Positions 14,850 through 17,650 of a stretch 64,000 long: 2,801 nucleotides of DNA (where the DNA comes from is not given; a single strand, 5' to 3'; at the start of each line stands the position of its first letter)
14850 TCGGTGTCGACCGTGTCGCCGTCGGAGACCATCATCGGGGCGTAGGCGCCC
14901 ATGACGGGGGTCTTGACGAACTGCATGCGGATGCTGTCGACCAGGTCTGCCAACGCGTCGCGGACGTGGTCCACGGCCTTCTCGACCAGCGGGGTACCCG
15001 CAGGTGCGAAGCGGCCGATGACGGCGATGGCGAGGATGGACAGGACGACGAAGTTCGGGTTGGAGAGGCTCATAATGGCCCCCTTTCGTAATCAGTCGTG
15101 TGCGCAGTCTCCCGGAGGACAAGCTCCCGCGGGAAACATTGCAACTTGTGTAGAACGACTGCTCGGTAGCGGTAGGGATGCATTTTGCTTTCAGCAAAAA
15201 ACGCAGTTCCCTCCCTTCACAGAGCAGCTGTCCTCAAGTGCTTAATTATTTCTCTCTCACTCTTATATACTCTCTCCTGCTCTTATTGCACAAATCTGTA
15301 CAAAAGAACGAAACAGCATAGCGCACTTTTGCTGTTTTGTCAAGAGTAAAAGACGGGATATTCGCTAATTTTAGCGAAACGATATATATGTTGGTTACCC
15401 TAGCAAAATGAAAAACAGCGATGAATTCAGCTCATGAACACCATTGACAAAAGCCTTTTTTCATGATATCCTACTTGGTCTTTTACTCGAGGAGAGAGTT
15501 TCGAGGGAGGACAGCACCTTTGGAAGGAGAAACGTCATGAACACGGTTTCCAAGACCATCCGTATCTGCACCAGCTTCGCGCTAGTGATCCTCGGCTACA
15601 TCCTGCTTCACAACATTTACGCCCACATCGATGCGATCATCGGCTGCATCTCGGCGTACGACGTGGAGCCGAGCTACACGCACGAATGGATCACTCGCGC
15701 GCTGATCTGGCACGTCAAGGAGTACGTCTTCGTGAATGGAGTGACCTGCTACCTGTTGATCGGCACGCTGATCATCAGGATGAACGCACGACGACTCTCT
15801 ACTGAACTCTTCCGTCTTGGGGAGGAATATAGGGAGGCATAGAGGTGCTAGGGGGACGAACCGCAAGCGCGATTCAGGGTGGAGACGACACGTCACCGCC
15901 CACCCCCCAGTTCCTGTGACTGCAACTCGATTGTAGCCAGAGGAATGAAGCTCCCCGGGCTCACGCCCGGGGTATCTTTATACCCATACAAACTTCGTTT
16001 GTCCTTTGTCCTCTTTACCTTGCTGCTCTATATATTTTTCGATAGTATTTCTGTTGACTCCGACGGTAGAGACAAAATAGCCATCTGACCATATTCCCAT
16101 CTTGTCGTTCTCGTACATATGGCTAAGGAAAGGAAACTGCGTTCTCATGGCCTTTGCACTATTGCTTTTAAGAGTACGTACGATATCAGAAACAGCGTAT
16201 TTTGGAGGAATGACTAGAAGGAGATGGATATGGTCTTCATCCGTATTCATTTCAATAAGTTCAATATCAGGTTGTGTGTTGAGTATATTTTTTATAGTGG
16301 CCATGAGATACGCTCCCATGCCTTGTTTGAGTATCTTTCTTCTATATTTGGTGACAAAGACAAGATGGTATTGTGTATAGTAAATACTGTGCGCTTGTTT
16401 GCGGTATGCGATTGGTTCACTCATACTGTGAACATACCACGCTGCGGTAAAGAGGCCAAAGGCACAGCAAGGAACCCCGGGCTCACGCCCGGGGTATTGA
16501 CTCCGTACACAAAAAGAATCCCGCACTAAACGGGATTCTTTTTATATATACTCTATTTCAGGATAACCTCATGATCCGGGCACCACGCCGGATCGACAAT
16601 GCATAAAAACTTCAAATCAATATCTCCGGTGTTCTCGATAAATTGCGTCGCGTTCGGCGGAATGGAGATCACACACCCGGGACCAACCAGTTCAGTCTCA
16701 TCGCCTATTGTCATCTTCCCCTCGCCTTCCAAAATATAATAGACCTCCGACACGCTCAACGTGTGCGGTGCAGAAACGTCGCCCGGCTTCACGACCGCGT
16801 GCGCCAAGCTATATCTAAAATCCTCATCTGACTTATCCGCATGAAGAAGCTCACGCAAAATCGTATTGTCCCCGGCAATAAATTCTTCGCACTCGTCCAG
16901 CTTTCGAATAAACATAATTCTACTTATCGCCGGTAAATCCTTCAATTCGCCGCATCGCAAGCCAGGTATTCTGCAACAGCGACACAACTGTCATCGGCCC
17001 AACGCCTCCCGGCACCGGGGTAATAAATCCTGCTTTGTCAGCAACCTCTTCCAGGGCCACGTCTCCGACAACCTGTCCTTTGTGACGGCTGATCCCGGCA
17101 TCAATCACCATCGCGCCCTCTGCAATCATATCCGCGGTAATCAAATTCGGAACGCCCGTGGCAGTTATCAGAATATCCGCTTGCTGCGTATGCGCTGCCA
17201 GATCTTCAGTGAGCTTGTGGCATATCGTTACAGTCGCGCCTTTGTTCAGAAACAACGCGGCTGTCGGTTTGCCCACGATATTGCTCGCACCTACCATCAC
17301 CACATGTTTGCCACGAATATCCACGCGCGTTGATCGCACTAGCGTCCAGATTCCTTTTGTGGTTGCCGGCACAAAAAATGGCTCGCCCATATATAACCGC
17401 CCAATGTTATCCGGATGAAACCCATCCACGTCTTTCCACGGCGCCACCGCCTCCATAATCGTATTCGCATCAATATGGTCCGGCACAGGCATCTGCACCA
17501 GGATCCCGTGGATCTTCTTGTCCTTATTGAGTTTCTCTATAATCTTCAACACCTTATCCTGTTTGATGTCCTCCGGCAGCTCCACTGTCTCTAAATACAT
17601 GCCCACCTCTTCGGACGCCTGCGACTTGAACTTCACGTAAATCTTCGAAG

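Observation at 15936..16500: IS200-type element with identical palindromic subterminal hairpins; a related hairpin-like remnant sits about 34 kb away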

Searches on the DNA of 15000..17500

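Call 13: search_rna_families(source=window, start=15000, end=17500, threshold=evalue, max_evalue=1)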
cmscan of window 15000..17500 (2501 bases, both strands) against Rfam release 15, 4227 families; matches with E-value up to 1: 5.
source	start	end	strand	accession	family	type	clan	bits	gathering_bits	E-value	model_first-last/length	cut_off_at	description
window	16472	16572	-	RF01770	rimP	Cis-reg; leader;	-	24.5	47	0.46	1-102/102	no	Gammaprotebacteria rimP leader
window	16510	16558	-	RF00506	Thr_leader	Cis-reg; leader;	-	22.8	55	0.26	1-118/118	no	Threonine operon leader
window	16426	16544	+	RF00506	Thr_leader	Cis-reg; leader;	-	22.5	55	0.31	1-118/118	no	Threonine operon leader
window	16509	16593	-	RF02233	sX14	Gene; sRNA;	-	21.6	80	0.4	1-92/92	no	Xanthomonas sRNA sX14/Xoo3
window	16511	16604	-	RF00513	Trp_leader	Cis-reg; leader;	-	21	41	0.42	1-100/100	no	Tryptophan operon leader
